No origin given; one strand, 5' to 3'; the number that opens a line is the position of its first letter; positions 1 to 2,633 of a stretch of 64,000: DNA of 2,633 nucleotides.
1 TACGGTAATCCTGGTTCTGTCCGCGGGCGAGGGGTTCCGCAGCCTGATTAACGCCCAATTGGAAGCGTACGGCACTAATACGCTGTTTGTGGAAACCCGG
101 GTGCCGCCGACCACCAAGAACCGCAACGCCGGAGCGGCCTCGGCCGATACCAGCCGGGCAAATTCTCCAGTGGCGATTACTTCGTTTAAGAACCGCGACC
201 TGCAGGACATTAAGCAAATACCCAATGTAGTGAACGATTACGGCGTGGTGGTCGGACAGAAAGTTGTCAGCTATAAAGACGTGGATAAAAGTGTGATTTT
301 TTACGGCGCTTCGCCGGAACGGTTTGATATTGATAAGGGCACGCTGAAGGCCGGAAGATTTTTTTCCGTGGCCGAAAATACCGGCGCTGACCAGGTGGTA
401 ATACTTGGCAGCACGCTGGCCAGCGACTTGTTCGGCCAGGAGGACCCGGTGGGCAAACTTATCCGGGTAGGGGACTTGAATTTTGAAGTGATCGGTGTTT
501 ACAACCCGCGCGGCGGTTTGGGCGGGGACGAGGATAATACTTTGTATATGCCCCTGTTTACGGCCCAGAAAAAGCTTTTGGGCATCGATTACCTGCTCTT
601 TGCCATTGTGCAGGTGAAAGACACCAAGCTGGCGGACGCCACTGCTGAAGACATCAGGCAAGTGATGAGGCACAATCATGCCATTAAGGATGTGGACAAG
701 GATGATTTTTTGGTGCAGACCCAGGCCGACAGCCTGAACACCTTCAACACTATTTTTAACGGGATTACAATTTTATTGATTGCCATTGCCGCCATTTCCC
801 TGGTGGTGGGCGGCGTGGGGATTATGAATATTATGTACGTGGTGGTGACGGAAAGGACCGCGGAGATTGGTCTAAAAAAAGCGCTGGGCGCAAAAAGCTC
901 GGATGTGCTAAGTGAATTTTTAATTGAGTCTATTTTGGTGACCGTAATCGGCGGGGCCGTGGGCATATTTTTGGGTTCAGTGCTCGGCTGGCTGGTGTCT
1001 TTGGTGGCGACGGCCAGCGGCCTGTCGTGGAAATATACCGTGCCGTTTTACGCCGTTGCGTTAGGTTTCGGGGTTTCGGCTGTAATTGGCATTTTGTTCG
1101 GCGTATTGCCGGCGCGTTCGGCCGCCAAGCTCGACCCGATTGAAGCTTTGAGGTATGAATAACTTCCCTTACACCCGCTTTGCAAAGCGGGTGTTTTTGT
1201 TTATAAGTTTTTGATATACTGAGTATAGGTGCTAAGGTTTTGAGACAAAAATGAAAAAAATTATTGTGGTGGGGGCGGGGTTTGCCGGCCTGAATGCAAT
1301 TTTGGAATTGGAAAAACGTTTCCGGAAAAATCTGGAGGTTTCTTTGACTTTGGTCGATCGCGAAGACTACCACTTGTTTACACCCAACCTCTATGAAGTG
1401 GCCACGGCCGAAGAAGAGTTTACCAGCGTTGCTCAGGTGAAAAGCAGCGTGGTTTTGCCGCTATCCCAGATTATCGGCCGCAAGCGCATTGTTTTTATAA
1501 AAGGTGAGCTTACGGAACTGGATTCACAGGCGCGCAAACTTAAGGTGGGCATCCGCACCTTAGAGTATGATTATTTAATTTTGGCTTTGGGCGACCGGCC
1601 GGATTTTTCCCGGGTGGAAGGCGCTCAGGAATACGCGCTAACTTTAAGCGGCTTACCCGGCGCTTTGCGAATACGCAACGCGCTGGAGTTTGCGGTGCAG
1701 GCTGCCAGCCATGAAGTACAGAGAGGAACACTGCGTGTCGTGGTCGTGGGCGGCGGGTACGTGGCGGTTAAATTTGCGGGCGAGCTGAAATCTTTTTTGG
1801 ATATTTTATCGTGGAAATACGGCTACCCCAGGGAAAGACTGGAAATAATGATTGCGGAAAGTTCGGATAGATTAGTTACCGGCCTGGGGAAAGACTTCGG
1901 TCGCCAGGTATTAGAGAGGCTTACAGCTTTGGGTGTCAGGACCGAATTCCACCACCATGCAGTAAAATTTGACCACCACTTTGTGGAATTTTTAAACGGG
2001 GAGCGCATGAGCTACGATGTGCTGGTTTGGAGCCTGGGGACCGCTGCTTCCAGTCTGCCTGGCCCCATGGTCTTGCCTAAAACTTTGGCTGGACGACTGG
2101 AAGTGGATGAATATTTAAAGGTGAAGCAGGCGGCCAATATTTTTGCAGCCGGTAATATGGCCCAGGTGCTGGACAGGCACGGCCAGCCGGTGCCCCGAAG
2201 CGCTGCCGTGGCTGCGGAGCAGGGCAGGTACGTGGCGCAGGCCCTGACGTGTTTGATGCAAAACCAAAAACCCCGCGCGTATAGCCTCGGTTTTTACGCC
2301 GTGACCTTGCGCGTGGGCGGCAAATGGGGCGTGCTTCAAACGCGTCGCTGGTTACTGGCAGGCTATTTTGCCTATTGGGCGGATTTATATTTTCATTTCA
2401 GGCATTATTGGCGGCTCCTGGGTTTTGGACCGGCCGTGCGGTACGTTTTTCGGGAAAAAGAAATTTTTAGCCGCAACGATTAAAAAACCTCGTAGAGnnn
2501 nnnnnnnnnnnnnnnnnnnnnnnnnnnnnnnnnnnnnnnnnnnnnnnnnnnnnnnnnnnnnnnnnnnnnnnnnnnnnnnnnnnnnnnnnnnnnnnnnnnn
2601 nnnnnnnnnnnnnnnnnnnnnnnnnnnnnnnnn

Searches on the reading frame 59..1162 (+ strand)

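Call 87: search_protein_families(library=pfam, proteins=[window:59-1162:+], max_evalue=0.00001)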
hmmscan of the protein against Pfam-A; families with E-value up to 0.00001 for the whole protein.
window:59-1162:+ (367 aa): 2 families
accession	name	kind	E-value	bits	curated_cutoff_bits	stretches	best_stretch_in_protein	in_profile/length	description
PF12704.14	MacB_PCD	-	6.6e-26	92.3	27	1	39-201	50-206/207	MacB-like periplasmic core domain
PF02687.27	FtsX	-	8.6e-19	68.2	25.5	1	242-360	2-120/120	FtsX-like permease C-terminal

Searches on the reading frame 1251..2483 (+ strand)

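Call 87: search_protein_families(library=pfam, proteins=[window:1251-2483:+], max_evalue=0.00001)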
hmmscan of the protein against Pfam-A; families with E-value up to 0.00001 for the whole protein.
window:1251-2483:+ (410 aa): 2 families
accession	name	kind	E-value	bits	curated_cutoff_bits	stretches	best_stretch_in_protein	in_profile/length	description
PF07992.20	Pyr_redox_2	-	5.9e-38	131.4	26.1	1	3-325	2-291/291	Pyridine nucleotide-disulphide oxidoreductase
PF00070.33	Pyr_redox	-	3e-09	37.7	22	0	162-241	1-67/82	Pyridine nucleotide-disulphide oxidoreductase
